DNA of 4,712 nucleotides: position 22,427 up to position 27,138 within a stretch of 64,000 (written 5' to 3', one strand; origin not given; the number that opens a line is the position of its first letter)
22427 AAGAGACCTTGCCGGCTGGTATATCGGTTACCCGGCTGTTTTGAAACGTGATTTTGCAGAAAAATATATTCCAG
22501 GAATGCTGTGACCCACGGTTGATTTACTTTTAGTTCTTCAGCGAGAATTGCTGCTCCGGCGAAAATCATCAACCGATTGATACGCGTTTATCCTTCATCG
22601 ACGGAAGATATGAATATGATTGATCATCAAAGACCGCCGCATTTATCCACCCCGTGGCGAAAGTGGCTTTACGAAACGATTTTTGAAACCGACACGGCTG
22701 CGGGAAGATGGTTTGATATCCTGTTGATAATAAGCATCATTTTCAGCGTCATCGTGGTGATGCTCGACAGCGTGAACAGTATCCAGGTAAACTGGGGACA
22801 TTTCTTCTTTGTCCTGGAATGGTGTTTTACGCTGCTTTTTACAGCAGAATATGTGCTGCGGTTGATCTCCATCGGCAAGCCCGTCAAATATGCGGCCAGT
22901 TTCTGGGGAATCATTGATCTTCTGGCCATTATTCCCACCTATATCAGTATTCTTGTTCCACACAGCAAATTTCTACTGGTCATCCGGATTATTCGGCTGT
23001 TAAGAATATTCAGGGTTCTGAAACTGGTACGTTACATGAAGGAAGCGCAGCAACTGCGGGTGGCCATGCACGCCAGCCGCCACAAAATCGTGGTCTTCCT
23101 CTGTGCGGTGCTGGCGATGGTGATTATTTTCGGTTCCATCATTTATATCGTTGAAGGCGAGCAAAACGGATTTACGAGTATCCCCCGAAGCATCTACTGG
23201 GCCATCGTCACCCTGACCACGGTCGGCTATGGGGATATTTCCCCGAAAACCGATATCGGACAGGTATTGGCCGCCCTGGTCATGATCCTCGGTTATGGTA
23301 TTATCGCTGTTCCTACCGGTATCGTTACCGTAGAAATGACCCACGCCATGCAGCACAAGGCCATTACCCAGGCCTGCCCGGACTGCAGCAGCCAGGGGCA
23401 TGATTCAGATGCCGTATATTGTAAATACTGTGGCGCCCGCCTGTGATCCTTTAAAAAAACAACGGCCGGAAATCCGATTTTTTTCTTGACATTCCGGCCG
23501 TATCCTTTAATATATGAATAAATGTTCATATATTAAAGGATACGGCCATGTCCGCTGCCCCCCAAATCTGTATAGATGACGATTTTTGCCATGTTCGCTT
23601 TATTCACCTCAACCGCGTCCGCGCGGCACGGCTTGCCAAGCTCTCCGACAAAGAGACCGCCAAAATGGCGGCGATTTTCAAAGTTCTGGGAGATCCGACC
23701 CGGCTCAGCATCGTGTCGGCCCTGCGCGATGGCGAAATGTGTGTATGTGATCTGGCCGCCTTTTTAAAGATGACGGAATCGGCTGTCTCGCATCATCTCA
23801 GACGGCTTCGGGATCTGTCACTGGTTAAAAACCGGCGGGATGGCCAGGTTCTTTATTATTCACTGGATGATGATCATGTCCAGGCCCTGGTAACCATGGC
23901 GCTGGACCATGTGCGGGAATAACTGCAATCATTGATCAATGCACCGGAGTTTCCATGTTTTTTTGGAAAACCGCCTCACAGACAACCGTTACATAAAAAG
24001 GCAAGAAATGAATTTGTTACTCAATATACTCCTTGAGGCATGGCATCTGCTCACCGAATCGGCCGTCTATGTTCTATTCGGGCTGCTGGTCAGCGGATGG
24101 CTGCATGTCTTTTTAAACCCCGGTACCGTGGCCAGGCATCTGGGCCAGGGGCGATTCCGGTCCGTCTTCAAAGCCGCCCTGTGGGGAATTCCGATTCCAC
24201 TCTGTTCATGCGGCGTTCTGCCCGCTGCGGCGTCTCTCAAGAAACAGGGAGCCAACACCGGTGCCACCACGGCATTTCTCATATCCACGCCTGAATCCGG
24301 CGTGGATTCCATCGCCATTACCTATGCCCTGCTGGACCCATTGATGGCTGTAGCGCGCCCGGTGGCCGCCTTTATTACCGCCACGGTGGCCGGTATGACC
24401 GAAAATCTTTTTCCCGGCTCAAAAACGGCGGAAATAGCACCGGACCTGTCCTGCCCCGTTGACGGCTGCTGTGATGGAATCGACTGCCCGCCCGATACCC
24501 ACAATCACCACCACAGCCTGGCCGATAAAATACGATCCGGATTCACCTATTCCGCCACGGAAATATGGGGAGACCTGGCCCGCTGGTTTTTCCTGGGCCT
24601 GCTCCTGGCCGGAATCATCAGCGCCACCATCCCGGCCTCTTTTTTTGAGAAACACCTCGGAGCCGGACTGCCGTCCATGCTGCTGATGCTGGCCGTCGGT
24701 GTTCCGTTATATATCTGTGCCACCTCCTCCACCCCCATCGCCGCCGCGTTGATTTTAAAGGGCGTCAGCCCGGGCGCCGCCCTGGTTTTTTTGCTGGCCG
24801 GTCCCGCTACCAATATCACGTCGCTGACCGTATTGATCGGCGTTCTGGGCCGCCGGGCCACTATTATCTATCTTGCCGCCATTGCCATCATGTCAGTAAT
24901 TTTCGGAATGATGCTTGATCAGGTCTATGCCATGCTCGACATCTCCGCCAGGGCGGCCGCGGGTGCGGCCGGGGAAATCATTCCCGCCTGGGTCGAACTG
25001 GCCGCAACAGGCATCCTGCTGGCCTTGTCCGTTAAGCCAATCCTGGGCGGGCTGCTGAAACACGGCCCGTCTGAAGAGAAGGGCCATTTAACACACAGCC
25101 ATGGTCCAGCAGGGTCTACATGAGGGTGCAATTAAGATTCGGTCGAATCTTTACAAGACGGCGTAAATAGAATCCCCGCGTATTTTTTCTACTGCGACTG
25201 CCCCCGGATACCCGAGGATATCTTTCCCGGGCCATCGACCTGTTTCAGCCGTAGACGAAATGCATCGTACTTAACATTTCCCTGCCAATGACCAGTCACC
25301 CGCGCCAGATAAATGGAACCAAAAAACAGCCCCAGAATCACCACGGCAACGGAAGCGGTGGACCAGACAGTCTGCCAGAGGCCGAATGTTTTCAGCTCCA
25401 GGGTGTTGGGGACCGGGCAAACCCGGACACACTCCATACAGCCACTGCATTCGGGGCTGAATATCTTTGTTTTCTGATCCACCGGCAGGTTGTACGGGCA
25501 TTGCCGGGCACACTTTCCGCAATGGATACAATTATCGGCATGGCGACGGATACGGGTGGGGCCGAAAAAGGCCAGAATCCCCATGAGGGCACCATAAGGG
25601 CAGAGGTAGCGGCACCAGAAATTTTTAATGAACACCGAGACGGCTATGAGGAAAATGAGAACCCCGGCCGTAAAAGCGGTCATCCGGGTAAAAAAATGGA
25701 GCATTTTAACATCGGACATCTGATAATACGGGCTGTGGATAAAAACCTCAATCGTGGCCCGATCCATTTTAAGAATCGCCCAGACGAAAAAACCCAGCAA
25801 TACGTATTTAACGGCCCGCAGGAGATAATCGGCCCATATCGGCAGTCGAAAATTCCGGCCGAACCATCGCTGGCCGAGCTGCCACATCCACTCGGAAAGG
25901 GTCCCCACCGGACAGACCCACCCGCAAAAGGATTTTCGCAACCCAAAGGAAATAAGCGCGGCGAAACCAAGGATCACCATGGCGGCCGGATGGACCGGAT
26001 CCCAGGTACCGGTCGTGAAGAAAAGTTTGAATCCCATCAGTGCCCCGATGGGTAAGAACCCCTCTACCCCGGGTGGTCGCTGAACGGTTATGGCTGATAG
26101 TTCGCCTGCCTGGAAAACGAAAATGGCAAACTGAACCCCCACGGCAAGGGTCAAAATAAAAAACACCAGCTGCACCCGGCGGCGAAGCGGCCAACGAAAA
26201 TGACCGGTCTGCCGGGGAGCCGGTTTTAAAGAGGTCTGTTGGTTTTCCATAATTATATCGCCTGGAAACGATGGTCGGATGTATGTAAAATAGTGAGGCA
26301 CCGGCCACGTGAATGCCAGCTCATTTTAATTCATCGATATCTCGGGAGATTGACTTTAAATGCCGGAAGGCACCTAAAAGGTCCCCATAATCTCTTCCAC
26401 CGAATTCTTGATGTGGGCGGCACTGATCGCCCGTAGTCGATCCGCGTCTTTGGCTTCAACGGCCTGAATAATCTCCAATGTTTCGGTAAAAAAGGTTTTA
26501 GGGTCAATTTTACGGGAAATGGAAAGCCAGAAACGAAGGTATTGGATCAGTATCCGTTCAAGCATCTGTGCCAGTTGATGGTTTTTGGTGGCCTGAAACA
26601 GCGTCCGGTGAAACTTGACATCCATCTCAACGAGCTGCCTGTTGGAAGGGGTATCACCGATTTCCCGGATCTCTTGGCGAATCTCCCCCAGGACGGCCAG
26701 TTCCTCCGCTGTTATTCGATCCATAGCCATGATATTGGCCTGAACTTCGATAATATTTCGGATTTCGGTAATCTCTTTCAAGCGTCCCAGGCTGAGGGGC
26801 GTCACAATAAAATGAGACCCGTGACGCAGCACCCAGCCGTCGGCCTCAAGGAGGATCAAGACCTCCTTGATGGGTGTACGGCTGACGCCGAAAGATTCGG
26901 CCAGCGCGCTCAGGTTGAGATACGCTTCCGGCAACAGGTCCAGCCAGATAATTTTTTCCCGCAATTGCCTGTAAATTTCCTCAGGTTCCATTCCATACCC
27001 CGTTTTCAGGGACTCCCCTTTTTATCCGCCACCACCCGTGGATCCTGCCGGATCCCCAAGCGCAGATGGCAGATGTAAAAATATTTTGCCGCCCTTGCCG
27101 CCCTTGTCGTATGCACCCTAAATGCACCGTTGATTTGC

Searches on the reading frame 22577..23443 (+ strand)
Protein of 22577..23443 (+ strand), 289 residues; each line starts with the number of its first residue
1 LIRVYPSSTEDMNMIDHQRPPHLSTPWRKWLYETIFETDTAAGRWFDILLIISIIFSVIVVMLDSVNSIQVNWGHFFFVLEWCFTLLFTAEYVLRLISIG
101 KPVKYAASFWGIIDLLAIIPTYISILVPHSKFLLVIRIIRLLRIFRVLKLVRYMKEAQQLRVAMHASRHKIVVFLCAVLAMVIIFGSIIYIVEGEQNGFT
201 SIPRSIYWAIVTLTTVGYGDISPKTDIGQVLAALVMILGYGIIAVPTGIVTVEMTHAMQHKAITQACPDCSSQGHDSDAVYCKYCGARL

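Call 31: search_protein_families(library=pfam, proteins=[window:22577-23443:+], max_evalue=0.00001)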
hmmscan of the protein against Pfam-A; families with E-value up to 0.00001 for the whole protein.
window:22577-23443:+ (289 aa): 2 families
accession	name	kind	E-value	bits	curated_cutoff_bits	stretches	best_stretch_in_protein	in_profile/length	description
PF00520.37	Ion_trans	-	1.2e-36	126.6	25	1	44-258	2-237/241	Ion transport protein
PF07885.22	Ion_trans_2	-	1.9e-16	60.1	22.5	1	178-252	2-75/79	Ion channel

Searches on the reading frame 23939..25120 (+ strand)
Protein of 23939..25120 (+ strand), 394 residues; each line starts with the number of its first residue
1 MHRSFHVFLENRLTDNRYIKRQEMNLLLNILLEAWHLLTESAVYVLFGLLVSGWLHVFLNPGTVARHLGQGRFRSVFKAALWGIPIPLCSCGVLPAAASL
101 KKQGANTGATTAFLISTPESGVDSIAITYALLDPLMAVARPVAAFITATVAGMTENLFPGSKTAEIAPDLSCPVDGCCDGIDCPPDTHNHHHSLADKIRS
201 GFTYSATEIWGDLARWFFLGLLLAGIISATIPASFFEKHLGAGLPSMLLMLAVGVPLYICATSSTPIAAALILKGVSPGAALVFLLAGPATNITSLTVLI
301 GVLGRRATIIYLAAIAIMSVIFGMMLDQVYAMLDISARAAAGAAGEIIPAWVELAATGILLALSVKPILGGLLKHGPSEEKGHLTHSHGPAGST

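Call 31: search_protein_families(library=pfam, proteins=[window:23939-25120:+], max_evalue=0.00001)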
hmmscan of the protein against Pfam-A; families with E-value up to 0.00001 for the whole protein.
window:23939-25120:+ (394 aa): 1 family
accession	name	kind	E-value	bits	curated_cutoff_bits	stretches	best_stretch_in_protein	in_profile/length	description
PF03773.19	ArsP_1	-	5.1e-45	154.3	32.3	1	38-326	13-292/294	Predicted permease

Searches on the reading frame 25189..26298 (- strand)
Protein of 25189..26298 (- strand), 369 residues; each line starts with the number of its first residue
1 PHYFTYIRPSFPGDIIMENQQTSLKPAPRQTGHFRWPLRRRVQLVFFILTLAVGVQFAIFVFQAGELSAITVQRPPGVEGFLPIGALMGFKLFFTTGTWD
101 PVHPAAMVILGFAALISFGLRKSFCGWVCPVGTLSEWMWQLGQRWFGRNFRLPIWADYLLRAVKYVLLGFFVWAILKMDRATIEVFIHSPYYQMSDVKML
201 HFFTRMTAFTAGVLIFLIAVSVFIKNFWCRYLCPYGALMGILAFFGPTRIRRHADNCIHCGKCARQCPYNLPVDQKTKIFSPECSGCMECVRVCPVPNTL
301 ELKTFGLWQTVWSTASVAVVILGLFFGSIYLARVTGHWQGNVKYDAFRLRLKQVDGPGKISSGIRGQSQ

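Call 31: search_protein_families(library=pfam, proteins=[window:25189-26298:-], max_evalue=0.00001)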
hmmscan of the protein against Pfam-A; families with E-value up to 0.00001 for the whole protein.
window:25189-26298:- (369 aa): 6 families
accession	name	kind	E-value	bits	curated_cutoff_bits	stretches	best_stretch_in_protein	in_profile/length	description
PF12801.12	Fer4_5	-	1e-16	61.1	22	2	103-148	2-47/48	4Fe-4S binding domain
PF00037.32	Fer4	-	4.9e-10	39.2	21.1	0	253-270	4-21/24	4Fe-4S binding domain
PF12838.12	Fer4_7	-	1.8e-08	35.1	27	0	229-270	8-51/52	4Fe-4S dicluster domain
PF14697.11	Fer4_21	-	2.8e-08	34.2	35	1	253-301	4-58/59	4Fe-4S dicluster domain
PF13237.11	Fer4_10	-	4.3e-08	33.4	25.5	1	250-295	2-53/53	4Fe-4S dicluster domain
PF13187.11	Fer4_9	-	1.6e-06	28.4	27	0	256-296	1-49/52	4Fe-4S dicluster domain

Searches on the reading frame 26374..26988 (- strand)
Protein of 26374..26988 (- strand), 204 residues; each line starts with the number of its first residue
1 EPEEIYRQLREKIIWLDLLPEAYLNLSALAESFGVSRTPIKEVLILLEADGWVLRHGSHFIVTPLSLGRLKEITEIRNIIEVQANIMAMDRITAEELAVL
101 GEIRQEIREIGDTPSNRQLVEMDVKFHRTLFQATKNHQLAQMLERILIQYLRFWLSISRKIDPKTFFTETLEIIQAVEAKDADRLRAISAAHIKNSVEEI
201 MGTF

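Call 32: search_protein_families(library=pfam, proteins=[window:26374-26988:-], max_evalue=0.00001)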
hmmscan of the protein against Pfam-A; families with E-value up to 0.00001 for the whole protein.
window:26374-26988:- (204 aa): 2 families
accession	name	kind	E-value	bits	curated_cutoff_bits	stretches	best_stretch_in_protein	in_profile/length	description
PF07729.17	FCD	-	1.2e-22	81.1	24.3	1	72-194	1-124/125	FCD domain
PF00392.27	GntR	-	4.9e-14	52.2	27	1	3-56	3-57/64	Bacterial regulatory proteins, gntR family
